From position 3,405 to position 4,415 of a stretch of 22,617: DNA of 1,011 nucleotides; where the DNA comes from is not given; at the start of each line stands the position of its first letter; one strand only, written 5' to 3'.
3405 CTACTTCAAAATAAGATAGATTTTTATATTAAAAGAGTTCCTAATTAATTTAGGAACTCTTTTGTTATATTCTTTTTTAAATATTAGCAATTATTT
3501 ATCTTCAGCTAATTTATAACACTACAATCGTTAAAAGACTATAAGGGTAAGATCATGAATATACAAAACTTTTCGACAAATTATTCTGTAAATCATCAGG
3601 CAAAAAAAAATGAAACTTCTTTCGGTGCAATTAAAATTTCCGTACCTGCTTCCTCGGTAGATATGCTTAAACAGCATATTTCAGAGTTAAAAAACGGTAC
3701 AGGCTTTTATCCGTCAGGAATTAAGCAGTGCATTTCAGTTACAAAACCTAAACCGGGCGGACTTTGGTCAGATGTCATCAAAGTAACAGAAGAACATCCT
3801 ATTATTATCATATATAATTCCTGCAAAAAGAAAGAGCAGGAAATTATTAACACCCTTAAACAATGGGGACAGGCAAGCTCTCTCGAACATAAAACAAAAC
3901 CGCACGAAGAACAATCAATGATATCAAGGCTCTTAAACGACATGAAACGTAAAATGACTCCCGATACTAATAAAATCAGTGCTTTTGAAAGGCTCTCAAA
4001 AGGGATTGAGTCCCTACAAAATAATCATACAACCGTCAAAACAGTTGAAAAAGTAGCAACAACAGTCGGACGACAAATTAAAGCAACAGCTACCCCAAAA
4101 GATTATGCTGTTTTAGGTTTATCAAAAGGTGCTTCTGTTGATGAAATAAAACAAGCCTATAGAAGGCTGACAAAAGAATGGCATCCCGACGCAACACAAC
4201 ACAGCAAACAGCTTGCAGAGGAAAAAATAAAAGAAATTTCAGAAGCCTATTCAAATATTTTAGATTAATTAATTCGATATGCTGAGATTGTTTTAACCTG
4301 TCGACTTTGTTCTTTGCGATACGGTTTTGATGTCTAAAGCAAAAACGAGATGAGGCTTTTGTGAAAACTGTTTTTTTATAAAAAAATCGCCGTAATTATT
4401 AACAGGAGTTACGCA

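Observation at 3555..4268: Protein with a C-terminal J domain, eukaryote-like placement suggesting host Hsp70 manipulation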

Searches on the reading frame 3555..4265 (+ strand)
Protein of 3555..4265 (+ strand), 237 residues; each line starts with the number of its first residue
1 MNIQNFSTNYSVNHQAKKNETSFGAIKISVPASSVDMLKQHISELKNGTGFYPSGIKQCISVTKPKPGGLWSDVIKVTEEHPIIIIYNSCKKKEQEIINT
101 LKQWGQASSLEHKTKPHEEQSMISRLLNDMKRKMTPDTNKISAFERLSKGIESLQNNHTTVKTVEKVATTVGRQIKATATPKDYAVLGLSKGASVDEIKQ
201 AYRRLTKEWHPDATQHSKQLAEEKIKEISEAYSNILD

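Call 3: search_protein_families(library=pfam, proteins=[window:3555-4265:+], max_evalue=1)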
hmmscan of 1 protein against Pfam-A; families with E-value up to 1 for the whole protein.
window:3555-4265:+ (237 aa): 6 families
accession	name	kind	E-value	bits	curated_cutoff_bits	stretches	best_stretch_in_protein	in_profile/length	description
PF00226.36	DnaJ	-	1.5e-16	60.7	27.8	1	184-233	3-51/63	DnaJ domain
PF09278.17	MerR-DNA-bind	-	0.094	13.8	25.4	1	192-230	14-50/65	MerR, DNA binding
PF08237.17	PE-PPE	-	0.11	12.3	21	1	149-205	19-72/228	PE-PPE domain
PF16746.10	BAR_3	-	0.16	12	31.7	1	97-231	31-152/235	BAR domain of APPL family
PF08609.16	Fes1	-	0.17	13.4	22.3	0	119-156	48-85/89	Nucleotide exchange factor Fes1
PF17324.7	BLI1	-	0.17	13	26.9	1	101-163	41-103/111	BLOC-1 interactor 1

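Call 4: search_protein_families(library=ncbifam, proteins=[window:3555-4265:+], max_evalue=1)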
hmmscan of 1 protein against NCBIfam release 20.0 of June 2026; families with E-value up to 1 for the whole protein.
window:3555-4265:+ (237 aa): 15 families
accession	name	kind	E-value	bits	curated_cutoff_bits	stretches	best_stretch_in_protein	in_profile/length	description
TIGR02349.1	DnaJ_bact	equivalog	1.3e-15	57.7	377.2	1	184-233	3-51/354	molecular chaperone DnaJ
NF010892.0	PRK14299.1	equivalog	6.2e-13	48.6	392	1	182-235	4-56/291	chaperone protein DnaJ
NF008035.0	PRK10767.1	subfamily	9.8e-13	47.9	338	1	184-235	7-57/374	molecular chaperone DnaJ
NF010871.0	PRK14278.1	equivalog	2e-12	46.7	502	1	184-236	6-56/378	molecular chaperone DnaJ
NF010874.0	PRK14281.1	equivalog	4.3e-11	42.6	619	1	184-233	6-54/397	chaperone protein DnaJ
NF010872.0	PRK14279.1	equivalog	1.3e-10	41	556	1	184-235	12-62/394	molecular chaperone DnaJ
NF010885.0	PRK14292.1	equivalog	1.6e-10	40.5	585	1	184-235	5-54/371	chaperone protein DnaJ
NF037946.1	terminal_TopJ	equivalog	1.3e-09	37.1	300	1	184-233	8-55/810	terminal organelle assembly protein TopJ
NF010894.0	PRK14301.1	equivalog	3.9e-09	36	548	1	184-233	7-55/373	chaperone protein DnaJ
NF007618.0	PRK10266.1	equivalog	1.1e-08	34.9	403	1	184-234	7-55/306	curved DNA-binding protein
NF050028.1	CldAdptActJ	equivalog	1.8e-08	34.8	150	1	184-235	5-60/93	cold adaptation protein ActJcold adaptation protein ActJ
NF006948.0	PRK09430.1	equivalog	3.3e-08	33.5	162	1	143-235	170-260/267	co-chaperone DjlA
TIGR03835.1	termin_org_DnaJ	equivalog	7.5e-08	31.2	512.25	1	184-233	5-52/871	terminal organelle assembly protein TopJ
NF006502.0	PRK08937.3-2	equivalog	0.0034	16.9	259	1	177-232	199-258/275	adenylosuccinate lyase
TIGR00714.1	hscB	equivalog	0.01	16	46.75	1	198-234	8-46/156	Fe-S protein assembly co-chaperone HscB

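Call 10: find_homologous_proteins(query=window:3555-4265:+, max_evalue=0.001)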
Query window:3555-4265:+ (237 aa): 57 proteins with E <= 0.001 among 439 candidates.
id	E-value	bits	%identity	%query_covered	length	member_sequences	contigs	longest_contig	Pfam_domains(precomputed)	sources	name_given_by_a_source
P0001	1.1e-150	517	100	100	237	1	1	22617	PF00226.37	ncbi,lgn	ncbi:MAG: DnaJ domain-containing protein [bacterium]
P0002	1.1e-9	56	64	24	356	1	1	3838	PF00226.37,PF00684.26,PF01556.24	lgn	-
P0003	1.2e-9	56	63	23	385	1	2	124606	PF00226.37,PF00684.26,PF01556.24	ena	-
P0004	1.2e-9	56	63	23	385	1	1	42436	PF00226.37,PF00684.26,PF01556.24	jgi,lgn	jgi:molecular chaperone DnaJ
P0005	5.6e-9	54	65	23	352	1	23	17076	PF00226.37,PF00684.26,PF01556.24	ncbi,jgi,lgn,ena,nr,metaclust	ncbi:molecular chaperone DnaJ [Candidatus Peribacteria bacterium RIFCSPLOWO2_12_FULL_55_15]|nr:MAG: 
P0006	1.4e-8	53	57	24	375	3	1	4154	PF00226.37,PF27659.1,PF00684.26,PF01556.24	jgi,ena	-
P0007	2.0e-8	52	61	23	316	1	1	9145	PF00226.37,PF01556.24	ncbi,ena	-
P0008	2.6e-8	52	57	23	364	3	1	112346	PF00226.37,PF15777.11,PF00684.26,PF01556.24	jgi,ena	-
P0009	2.6e-8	52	59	23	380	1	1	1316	PF00226.37,PF27659.1,PF00684.26,PF01556.24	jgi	-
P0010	3.2e-8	52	59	24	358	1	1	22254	PF00226.37,PF27659.1,PF00684.26,PF01556.24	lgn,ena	-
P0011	3.6e-8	51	57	23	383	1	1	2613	PF00226.37,PF27659.1,PF17302.9,PF00684.26,PF01556.24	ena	-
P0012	4.0e-8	51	59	23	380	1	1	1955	PF00226.37,PF27659.1,PF00684.26,PF01556.24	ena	-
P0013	4.5e-8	51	56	23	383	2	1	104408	PF00226.37,PF27659.1,PF00684.26,PF01556.24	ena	-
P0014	5.6e-8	51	57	23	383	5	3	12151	PF00226.37,PF27659.1,PF00684.26,PF01556.24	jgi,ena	-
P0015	6.4e-8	51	59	23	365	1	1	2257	PF00226.37,PF00684.26,PF01556.24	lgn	-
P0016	6.8e-8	50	59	23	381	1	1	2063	PF00226.37,PF27659.1,PF00684.26,PF01556.24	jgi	-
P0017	9.4e-8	50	56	23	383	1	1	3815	PF00226.37,PF27659.1,PF00684.26,PF01556.24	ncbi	-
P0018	9.5e-8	50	57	23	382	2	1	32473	PF00226.37,PF27659.1,PF00684.26,PF01556.24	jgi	jgi:molecular chaperone DnaJ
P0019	1.9e-7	49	57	23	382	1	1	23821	PF00226.37,PF27659.1,PF00684.26,PF01556.24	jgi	jgi:molecular chaperone DnaJ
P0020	2.6e-7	49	56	23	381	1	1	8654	PF00226.37,PF00684.26,PF01556.24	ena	-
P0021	4.1e-7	48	58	23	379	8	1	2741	PF00226.37,PF27659.1,PF00684.26,PF01556.24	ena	-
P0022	5.7e-7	47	59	23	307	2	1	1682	PF00226.37,PF01556.24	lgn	-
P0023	9.8e-7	47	57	23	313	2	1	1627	PF00226.37,PF01556.24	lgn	-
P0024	2.1e-6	46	54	23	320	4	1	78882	PF00226.37,PF01556.24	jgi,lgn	-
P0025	5.9e-6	44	63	20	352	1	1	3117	PF00226.37,PF01556.24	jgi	jgi:DnaJ-class molecular chaperone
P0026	6.1e-6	44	56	21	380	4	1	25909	PF00226.37,PF15777.11,PF00684.26,PF01556.24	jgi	-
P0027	6.3e-6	44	56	23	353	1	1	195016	PF00226.37,PF00684.26,PF01556.24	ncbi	-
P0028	6.5e-6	44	56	23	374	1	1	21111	PF00226.37,PF27439.1,PF00684.26,PF01556.24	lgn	-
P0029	6.6e-6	44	57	23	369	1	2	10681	PF00226.37,PF00684.26,PF01556.24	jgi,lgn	-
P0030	8.8e-6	44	54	23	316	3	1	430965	PF00226.37,PF01556.24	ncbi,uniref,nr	ncbi:DnaJ C-terminal domain-containing protein [Synechococcus sp. CS-1328]|uniref:DnaJ C-terminal do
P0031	1.0e-5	43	56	26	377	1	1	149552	PF00226.37,PF00684.26,PF01556.24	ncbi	-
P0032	1.3e-5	43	56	23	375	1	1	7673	PF00226.37,PF00684.26,PF01556.24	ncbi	-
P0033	1.3e-5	43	52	26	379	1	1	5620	PF00226.37,PF00684.26,PF01556.24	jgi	jgi:molecular chaperone DnaJ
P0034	1.4e-5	43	54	23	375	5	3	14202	PF00226.37,PF27439.1,PF00684.26,PF01556.24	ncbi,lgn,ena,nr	ncbi:MAG: molecular chaperone DnaJ [Clostridia bacterium]|nr:molecular chaperone DnaJ [Clostridia ba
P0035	1.5e-5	43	52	22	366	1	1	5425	PF00226.37,PF00684.26,PF01556.24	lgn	-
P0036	2.2e-5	42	56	23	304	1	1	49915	PF00226.37,PF01556.24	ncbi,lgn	ncbi:MAG: J domain-containing protein [Myxococcota bacterium]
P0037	3.3e-5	42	52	25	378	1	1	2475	PF00226.37,PF00684.26,PF01556.24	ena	-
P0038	3.3e-5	42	52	25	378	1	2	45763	PF00226.37,PF00684.26,PF01556.24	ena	-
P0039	3.5e-5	42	54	23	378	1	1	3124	PF00226.37,PF15777.11,PF00684.26,PF01556.24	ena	-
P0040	4.6e-5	41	54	23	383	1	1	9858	PF00226.37,PF00684.26,PF01556.24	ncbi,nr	ncbi:MAG: J domain-containing protein [Gemmatimonadaceae bacterium]|nr:J domain-containing protein [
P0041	4.7e-5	41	54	23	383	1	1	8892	PF00226.37,PF00684.26,PF01556.24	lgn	-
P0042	4.9e-5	41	57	23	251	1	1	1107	PF00226.37,PF01556.24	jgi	jgi:curved DNA-binding protein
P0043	5.7e-5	41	52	23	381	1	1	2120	PF00226.37,PF00684.26,PF01556.24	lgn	-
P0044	6.7e-5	41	56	23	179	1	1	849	PF00226.37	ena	-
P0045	7.8e-5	40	58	22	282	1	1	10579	PF00226.37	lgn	-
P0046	9.2e-5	40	53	24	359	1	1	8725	PF00226.37,PF00684.26,PF01556.24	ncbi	-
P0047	9.3e-5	40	56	23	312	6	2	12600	PF00226.37,PF01556.24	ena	-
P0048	1.2e-4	40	59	21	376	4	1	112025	PF00226.37,PF27659.1,PF15777.11,PF00684.26,PF01556.24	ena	-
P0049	1.2e-4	40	56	23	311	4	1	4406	PF00226.37,PF01556.24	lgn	-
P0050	1.2e-4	40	50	22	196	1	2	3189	PF00226.37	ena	-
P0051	2.4e-4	39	52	23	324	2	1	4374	PF00226.37,PF01556.24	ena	-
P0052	2.9e-4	39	44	26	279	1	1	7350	PF00226.37,PF01556.24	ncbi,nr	ncbi:MAG TPA: DnaJ domain-containing protein [Methylomirabilota bacterium]|nr:DnaJ domain-containing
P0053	3.0e-4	39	57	21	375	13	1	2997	PF00226.37,PF27659.1,PF15777.11,PF00684.26,PF01556.24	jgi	jgi:molecular chaperone DnaJ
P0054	3.4e-4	38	50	23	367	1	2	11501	PF00226.37,PF00684.26,PF01556.24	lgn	-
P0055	6.9e-4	37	52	23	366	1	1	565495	PF00226.37,PF00684.26,PF01556.24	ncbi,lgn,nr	ncbi:MAG: molecular chaperone DnaJ [Deltaproteobacteria bacterium]|nr:molecular chaperone DnaJ [Delt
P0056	7.2e-4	37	55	21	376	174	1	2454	PF00226.37,PF27659.1,PF15777.11,PF00684.26,PF01556.24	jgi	jgi:molecular chaperone DnaJ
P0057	8.3e-4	37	59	23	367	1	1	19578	PF00226.37,PF00684.26,PF01556.24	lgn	-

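Call 14: find_encoding_contigs(protein=window:3555-4265:+, flank=10000)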
Protein window:3555-4265:+ (237 aa): 1 contig read that carries it; 1 place shown.
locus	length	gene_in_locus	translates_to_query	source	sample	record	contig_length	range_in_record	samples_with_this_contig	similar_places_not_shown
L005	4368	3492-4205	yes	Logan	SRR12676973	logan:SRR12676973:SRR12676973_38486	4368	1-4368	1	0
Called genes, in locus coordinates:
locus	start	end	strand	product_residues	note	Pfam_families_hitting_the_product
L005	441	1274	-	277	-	PF01145:Band_7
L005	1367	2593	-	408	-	-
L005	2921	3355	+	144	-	-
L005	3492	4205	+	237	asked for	PF00226:DnaJ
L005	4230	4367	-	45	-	?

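Call 20: predict_structure(protein=window:3555-4265:+)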
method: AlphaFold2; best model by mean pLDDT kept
length: 237 residues; sequences in the alignment: 1
mean_pLDDT: 46.9   pTM: 0.32
mean pLDDT of the five models: 46.9, 43.8, 37.9, 37.3, 36.7
residues with pLDDT >= 90: 0; 70-90: 18; 50-70: 59; < 50: 160
segments of 3 or more residues with pLDDT < 50: 1-23, 61-72, 79-81, 108-189, 191-197, 205-237
pLDDT, mean of each block of 10 residues (from residue 1): 26 31 52 68 70 63 41 50 54 69 59 38 40 41 42 39 40 43 44 49 46 43 42 34
secondary structure, 60 per line:
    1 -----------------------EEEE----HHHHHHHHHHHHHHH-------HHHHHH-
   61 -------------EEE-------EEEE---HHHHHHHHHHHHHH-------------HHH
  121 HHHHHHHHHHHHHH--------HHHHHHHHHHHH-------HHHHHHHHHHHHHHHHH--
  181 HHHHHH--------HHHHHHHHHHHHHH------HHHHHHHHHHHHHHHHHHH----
elements in order: E24-27 H32-46 H54-59 E74-76 E84-87 H91-104 H118-134 H143-154 H162-178 H181-186 H195-208 H215-233

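Call 30: search_solved_structures(query=window:3555-4265:+, max_evalue=0.001, show_alignments=3)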
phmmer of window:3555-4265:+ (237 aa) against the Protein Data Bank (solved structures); distinct sequences matched with E-value up to 0.001: 49.
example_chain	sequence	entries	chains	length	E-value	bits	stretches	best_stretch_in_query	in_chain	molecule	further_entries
2lgw_A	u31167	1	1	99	8.6e-11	45.2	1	184-235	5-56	DnaJ homolog subfamily B member 2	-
9dyv_A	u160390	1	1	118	3.1e-10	43.4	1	180-235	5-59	Chaperone protein DnaJ 2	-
4j7z_A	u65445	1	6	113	4.2e-10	42.9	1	181-235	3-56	Chaperone protein DnaJ 2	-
2dmx_A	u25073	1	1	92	4.4e-10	42.8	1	182-235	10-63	DnaJ homolog subfamily B member 8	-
6rzy_A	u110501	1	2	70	7.6e-10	42.1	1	181-236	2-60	Heat shock protein 40, type II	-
6u3r_A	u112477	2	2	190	8.9e-10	41.8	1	184-235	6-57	DnaJ homolog subfamily B member 6,DnaJ homolog subfamily B member 6 | DnaJ homolog subfamily B member 6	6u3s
6psi_A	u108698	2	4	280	1.7e-09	40.9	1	180-235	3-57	Chaperone protein DnaJ 2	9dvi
1hdj_A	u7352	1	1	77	1.8e-09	40.9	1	182-235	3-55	HUMAN HSP40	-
4j80_A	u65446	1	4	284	2.1e-09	40.6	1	180-234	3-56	Chaperone protein DnaJ 2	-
6jzb_A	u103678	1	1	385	3.5e-09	39.9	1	184-236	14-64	Chaperone protein DnaJ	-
6z5n_A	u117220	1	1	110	4.4e-09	39.6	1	183-235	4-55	DnaJ homolog subfamily B member 1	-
1bqz_A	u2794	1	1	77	7.8e-09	38.8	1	183-236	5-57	DNAJ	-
2ej7_A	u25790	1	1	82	8.9e-09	38.6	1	183-235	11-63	HCG3 gene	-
5nro_B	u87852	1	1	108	1.6e-08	37.7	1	183-235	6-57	Chaperone protein DnaJ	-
1bq0_A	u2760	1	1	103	1.7e-08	37.6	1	183-235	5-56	DNAJ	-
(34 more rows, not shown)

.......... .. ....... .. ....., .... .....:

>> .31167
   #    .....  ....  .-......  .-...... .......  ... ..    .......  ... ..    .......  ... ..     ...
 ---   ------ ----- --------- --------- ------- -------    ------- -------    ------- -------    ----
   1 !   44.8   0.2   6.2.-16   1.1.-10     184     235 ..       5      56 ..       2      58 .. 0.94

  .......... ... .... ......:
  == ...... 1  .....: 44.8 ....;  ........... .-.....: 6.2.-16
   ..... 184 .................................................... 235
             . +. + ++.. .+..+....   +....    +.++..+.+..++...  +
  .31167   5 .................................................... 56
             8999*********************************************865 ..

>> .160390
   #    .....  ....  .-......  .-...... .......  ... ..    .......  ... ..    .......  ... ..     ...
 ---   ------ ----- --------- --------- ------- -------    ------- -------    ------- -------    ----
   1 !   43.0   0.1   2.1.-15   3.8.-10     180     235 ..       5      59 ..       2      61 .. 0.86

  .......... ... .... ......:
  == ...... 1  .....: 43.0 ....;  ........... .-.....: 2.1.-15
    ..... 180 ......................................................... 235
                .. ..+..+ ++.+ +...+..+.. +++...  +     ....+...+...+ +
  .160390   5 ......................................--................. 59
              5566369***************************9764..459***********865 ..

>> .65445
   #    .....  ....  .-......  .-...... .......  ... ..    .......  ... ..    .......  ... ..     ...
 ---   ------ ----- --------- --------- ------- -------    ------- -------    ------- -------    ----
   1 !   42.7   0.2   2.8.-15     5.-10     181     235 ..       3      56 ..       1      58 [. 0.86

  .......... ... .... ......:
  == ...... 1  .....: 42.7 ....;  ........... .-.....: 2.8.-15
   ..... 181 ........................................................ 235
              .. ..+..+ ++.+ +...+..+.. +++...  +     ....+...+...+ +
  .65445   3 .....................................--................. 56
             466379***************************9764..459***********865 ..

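Call 55: search_protein_families(library=phrogs, proteins=[window:3555-4265:+], max_evalue=0.01)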
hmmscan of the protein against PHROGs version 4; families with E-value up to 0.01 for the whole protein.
window:3555-4265:+ (237 aa): 7 families
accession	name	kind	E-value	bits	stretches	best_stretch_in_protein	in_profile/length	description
phrog_14336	-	unknown function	8.2e-13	49.4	1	184-234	7-55/363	-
phrog_9210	-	unknown function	9.3e-07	29.7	1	149-231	122-195/204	-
phrog_2778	-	unknown function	2.3e-06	28.5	1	177-230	30-84/239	-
phrog_31004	-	unknown function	1.4e-05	26.4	1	183-233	3-52/156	-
phrog_11153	-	unknown function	0.002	18.8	1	179-214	3-38/337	-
phrog_15863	-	unknown function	0.0029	18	1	194-234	155-192/312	-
phrog_13942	-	unknown function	0.009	16.3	0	185-234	19-63/336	-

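Call 56: search_protein_families(library=padloc, proteins=[window:3555-4265:+], max_evalue=0.01)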
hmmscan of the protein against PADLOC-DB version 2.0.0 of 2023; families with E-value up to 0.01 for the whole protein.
window:3555-4265:+ (237 aa): 0 families

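Call 64: fold_search(model_id=the predicted structure, library=pdb)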
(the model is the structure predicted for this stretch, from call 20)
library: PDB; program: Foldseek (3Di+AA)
matches with E <= 10: 377; with E <= 0.001: 0
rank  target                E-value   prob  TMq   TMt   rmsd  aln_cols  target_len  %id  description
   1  6zqd_JJ               2.3e-01  0.28  0.25  0.29  18.9       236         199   13  Cryo-EM structure of the 90S pre-ribosome from Saccharomyces cerevisiae, state Post-A1 (released 2020-09-23)
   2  8ppl_Ir               2.4e-01  0.33  0.21  0.18   9.0       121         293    8  MERS-CoV Nsp1 bound to the human 43S pre-initiation complex (released 2023-10-18)
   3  7v4y_B                2.6e-01  0.11  0.15  0.11  17.9       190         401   15  TTHA1264/TTHA1265 complex (released 2022-06-29)
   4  9n77_SW               3.7e-01  0.72  0.25  0.27   5.8        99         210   11  SSU processome maturation and disassembly, State K (released 2025-11-05)
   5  1iuj_A                3.9e-01  0.18  0.17  0.32   7.5       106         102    8  The structure of TT1380 protein from thermus thermophilus (released 2003-09-09)
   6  4nl5_B                4.2e-01  0.30  0.19  0.38   9.2        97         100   15  Mycobacterium tuberculosis heme-degrading protein MhuD in complex with heme and cyanide (released 2014-06-25)
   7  8fg6_B                5.1e-01  0.51  0.20  0.30   5.0        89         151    8  Design of amyloidogenic peptide traps (released 2024-03-20)
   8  3ezj_A                5.7e-01  0.30  0.22  0.26  19.1       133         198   14  Crystal structure of the N-terminal domain of the secretin GspD from ETEC determined with the assistance of a nanobody (released 2009-02-17)
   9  6gfm                  5.7e-01  0.18  0.19  0.11  14.6       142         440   11  Crystal structure of the Escherichia coli nucleosidase PpnN (pppGpp-form) (released 2019-04-24)
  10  5mp2_A                6.5e-01  0.33  0.21  0.23  14.2       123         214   15  XcpQN012 in complex with VHH04 (released 2017-12-13)
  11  5hxk_A                6.5e-01  0.07  0.14  0.10  18.3       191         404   16  Structure of TTHA1265 (released 2017-02-01)
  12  6i1x_A                6.9e-01  0.21  0.21  0.11  15.9       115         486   12  Aeromonas hydrophila ExeD (released 2019-04-10)
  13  6lyp_A                6.9e-01  0.20  0.20  0.17   6.0        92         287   18  Cryo-EM structure of AtMSL1 wild type (released 2020-04-15)
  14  7qze_F                6.9e-01  0.16  0.18  0.14  11.5       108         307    9  SFX structure of dye-type peroxidase DtpB D152A variant in the ferryl state (released 2022-12-07)
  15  4wan_C                7.8e-01  0.11  0.18  0.30  17.0       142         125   15  Crystal structure of Msl5 protein in complex with RNA at 1.8 A (released 2014-12-17)
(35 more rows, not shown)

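Call 88: find_related_loci(query=window:3555-4265:+, collection=viral_contigs, flank=5000)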
Query window:3555-4265:+ (237 aa) in viral_contigs; peptide patterns used: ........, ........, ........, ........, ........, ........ (x = any residue, [..] = any of these).
11 stretches matched a pattern, but none encodes a relative of the query by tblastn (E <= 1e-3).
